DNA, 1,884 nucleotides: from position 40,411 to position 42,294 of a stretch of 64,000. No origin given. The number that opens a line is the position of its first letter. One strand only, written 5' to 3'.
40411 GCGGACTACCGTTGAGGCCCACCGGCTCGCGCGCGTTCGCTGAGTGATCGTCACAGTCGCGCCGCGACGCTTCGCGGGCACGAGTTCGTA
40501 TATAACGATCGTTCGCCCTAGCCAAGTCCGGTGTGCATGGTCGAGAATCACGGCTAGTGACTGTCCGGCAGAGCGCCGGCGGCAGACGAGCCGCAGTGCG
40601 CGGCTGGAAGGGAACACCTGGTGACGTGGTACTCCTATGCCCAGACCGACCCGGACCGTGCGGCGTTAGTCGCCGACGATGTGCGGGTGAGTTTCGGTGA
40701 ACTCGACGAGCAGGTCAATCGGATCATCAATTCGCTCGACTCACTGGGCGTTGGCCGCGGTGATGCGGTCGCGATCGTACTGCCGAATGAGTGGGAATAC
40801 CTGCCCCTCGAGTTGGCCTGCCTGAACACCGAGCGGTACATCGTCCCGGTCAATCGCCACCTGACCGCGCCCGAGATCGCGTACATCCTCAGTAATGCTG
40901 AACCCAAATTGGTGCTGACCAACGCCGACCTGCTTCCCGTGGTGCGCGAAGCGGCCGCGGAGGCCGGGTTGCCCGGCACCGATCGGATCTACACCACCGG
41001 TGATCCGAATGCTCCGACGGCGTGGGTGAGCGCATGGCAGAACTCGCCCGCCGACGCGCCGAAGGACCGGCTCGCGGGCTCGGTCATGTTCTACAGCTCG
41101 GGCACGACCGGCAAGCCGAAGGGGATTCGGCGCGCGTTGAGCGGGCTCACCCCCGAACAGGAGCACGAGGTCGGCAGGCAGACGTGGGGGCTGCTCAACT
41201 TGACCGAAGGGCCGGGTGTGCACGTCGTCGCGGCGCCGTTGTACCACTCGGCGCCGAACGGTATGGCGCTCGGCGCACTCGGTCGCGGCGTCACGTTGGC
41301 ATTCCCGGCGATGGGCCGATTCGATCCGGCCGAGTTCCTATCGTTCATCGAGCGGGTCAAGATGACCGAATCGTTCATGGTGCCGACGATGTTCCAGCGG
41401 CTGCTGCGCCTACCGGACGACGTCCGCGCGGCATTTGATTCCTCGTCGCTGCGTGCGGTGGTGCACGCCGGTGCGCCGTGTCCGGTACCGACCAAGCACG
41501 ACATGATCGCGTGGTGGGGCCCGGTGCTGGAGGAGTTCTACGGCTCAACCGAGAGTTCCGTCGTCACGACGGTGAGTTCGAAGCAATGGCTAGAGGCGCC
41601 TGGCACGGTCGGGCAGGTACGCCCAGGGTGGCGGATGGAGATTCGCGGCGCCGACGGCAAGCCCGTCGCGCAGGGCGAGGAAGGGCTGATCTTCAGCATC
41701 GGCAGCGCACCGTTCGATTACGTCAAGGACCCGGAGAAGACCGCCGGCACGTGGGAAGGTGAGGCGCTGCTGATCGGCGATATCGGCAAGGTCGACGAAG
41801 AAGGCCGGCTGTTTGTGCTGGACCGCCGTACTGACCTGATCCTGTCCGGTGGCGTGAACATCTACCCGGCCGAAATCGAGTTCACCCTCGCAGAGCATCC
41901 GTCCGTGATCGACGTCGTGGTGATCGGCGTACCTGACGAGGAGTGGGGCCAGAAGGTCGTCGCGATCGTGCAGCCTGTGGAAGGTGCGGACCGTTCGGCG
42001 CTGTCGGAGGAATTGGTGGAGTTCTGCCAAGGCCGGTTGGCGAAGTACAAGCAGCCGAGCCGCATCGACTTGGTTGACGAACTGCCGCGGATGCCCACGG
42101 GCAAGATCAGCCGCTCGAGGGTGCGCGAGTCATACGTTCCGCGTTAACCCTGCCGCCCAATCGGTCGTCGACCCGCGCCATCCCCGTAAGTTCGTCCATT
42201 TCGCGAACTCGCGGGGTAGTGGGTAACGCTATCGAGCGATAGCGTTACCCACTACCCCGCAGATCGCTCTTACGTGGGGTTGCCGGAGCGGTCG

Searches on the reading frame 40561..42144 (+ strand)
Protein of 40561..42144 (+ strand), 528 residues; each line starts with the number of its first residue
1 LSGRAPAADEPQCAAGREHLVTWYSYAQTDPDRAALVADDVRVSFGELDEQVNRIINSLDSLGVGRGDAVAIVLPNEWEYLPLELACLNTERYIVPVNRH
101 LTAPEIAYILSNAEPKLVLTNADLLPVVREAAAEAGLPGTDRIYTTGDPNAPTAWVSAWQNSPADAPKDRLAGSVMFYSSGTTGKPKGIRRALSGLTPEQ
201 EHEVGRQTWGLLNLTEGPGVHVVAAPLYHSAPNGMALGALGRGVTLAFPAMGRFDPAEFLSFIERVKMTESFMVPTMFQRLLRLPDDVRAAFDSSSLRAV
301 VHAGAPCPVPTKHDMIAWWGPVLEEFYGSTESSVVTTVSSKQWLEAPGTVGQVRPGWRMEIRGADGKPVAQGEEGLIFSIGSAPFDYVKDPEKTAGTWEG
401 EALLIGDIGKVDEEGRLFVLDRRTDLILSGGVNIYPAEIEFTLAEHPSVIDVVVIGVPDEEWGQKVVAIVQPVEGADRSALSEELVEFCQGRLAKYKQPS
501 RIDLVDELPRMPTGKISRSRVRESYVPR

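Call 44: search_protein_families(library=pfam, proteins=[window:40561-42144:+], max_evalue=0.0001)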
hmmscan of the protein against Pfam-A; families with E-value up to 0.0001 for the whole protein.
window:40561-42144:+ (528 aa): 2 families
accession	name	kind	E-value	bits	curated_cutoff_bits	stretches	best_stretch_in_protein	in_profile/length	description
PF00501.34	AMP-binding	-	5.1e-63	213.6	29.9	1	27-379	5-374/384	AMP-binding enzyme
PF13193.12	AMP-binding_C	-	2.5e-19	70.4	24.5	1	438-515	1-76/76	AMP-binding enzyme C-terminal domain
